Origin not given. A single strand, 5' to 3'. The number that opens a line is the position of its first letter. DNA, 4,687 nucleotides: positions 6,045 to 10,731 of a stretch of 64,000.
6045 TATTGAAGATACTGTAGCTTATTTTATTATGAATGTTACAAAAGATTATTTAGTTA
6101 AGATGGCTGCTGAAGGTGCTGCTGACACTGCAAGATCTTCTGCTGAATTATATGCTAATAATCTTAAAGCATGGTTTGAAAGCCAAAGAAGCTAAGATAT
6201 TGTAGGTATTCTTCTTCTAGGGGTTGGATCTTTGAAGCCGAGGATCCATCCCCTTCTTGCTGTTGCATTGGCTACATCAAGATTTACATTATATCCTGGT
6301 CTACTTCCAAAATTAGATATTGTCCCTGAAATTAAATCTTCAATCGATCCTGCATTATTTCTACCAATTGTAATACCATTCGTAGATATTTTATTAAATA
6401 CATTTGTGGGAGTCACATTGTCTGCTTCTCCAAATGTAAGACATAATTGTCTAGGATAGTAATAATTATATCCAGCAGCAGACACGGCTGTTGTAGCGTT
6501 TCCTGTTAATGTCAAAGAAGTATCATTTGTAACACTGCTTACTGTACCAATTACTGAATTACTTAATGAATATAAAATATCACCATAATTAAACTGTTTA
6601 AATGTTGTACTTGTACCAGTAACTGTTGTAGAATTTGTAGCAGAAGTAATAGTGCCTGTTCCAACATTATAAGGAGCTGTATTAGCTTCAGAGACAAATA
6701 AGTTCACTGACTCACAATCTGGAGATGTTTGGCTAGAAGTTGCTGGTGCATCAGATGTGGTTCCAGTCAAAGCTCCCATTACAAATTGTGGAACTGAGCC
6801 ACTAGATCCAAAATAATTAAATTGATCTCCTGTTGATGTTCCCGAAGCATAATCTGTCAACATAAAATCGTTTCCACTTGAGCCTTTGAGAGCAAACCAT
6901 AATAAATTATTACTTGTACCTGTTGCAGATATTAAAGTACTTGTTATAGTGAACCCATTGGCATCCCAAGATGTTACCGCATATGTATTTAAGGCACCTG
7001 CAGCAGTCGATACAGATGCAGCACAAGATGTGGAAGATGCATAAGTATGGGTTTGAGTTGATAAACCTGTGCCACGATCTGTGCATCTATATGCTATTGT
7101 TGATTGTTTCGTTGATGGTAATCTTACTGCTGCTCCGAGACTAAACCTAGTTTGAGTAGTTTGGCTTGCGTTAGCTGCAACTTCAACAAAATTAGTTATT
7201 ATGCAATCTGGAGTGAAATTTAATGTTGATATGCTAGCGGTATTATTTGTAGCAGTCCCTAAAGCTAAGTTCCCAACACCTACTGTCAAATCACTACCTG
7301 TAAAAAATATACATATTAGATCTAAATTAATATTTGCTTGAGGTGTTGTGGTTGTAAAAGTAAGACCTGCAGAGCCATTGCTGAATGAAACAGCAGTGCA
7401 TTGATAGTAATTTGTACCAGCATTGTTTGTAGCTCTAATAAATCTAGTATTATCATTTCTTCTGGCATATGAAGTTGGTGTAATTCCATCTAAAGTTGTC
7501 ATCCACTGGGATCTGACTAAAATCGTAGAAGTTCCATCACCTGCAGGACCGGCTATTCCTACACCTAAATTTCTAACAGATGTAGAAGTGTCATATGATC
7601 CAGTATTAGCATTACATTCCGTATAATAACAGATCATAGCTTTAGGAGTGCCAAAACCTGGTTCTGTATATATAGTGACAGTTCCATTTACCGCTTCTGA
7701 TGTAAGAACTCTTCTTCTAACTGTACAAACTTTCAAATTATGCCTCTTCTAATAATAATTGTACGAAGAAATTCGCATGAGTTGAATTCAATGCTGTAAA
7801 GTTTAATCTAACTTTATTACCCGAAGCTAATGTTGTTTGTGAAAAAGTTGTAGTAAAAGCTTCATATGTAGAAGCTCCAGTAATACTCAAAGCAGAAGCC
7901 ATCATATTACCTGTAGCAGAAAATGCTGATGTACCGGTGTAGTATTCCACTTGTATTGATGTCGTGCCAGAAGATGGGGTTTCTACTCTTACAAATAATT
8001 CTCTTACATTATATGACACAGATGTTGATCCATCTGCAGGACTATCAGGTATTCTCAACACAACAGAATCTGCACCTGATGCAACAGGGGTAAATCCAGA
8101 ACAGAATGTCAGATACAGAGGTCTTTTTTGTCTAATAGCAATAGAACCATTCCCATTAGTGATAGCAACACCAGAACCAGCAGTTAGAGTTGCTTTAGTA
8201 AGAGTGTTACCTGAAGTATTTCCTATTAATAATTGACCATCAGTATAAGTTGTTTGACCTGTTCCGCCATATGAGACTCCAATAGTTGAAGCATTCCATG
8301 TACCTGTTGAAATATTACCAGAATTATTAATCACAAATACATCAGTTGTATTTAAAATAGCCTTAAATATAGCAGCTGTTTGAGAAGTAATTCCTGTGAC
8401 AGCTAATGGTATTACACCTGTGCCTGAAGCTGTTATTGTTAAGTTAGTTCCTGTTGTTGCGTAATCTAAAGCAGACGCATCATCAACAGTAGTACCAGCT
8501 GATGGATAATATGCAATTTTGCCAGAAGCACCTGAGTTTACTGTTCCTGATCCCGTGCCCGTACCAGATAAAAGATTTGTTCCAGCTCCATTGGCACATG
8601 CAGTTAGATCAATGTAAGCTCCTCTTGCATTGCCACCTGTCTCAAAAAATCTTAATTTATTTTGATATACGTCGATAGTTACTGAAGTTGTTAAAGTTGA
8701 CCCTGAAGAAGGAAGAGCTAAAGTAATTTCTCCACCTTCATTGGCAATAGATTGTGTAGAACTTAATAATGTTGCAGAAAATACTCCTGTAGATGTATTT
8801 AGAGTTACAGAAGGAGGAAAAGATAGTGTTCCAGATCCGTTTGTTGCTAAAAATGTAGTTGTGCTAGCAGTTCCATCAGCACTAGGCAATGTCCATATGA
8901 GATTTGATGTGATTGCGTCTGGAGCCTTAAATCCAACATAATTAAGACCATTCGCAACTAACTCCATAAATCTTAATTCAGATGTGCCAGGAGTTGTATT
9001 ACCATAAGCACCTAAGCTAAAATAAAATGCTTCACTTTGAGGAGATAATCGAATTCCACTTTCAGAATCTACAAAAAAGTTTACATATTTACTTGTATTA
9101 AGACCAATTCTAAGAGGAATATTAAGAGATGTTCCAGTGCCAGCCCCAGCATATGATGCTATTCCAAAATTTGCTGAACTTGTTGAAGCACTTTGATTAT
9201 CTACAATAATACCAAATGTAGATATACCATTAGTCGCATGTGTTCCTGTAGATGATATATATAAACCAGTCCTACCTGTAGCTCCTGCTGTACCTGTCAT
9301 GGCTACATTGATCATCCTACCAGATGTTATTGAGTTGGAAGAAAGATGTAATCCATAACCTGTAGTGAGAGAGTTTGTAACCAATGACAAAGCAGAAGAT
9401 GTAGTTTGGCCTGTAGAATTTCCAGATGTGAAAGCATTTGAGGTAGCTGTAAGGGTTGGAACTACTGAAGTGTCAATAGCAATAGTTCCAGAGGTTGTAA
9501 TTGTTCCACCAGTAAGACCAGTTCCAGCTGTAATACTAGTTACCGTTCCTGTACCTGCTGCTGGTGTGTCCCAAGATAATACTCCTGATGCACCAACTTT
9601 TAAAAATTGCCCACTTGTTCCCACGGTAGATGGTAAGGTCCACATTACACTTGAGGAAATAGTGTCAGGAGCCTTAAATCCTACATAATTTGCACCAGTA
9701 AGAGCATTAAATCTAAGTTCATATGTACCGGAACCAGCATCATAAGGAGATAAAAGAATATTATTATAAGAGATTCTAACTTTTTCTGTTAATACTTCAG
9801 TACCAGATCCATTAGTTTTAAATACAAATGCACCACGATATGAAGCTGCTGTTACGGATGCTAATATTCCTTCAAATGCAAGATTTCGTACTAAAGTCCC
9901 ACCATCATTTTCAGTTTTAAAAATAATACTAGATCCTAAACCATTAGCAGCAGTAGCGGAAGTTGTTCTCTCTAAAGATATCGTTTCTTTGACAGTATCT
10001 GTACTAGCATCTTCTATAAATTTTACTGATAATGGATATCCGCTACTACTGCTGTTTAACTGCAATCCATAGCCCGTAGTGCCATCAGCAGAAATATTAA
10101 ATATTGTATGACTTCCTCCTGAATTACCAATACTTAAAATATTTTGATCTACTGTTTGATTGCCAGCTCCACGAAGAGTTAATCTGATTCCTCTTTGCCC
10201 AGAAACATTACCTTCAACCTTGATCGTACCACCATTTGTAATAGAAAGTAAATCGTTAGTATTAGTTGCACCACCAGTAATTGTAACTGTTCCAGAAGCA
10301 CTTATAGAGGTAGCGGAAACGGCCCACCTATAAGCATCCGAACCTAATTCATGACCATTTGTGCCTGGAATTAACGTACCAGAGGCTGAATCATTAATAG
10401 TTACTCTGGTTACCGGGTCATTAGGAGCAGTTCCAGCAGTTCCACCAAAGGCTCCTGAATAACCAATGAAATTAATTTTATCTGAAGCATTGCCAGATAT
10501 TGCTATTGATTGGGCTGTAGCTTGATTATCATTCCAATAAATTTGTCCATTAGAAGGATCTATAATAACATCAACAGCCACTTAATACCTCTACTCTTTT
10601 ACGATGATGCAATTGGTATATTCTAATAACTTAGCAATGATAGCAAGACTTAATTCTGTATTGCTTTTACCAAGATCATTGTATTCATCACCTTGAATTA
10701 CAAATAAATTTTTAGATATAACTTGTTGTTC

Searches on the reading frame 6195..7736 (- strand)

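Call 14: search_protein_families(library=phrogs, proteins=[window:6195-7736:-], max_evalue=0.00001)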
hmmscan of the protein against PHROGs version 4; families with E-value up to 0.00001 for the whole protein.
window:6195-7736:- (514 aa): 1 family
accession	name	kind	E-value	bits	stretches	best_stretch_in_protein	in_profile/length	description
phrog_1980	-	tail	3.1e-10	41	1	360-424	6-74/449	tail fiber protein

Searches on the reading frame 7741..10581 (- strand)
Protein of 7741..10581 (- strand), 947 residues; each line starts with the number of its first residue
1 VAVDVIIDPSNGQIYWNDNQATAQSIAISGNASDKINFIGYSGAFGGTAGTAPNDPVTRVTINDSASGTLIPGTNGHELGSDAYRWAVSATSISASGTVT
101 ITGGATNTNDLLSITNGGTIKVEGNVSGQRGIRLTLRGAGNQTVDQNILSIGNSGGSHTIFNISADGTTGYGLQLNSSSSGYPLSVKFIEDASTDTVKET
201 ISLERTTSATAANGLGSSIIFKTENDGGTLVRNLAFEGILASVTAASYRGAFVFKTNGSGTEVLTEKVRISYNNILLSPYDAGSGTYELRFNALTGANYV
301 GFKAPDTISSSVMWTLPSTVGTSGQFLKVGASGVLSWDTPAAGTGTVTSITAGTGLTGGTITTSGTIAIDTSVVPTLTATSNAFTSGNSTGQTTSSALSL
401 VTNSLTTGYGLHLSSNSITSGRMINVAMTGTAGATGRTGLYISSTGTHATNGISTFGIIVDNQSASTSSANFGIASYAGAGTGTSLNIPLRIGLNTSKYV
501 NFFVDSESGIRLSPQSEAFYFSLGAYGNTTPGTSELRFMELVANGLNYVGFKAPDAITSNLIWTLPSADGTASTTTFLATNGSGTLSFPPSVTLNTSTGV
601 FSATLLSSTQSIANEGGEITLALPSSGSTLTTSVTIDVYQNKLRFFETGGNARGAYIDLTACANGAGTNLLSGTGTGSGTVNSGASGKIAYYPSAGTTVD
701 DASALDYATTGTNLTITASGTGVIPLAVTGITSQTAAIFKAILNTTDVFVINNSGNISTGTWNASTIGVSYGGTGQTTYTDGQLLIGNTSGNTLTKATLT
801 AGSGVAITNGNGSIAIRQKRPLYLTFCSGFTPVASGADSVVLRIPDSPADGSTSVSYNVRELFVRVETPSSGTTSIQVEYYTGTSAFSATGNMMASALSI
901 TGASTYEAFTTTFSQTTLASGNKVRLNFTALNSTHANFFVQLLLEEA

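Call 14: search_protein_families(library=phrogs, proteins=[window:7741-10581:-], max_evalue=0.00001)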
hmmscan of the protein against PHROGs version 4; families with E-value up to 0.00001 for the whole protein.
window:7741-10581:- (947 aa): 1 family
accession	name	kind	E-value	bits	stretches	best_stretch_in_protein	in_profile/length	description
phrog_31660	-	tail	4.1e-21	76.6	1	760-817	60-117/182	tail fiber protein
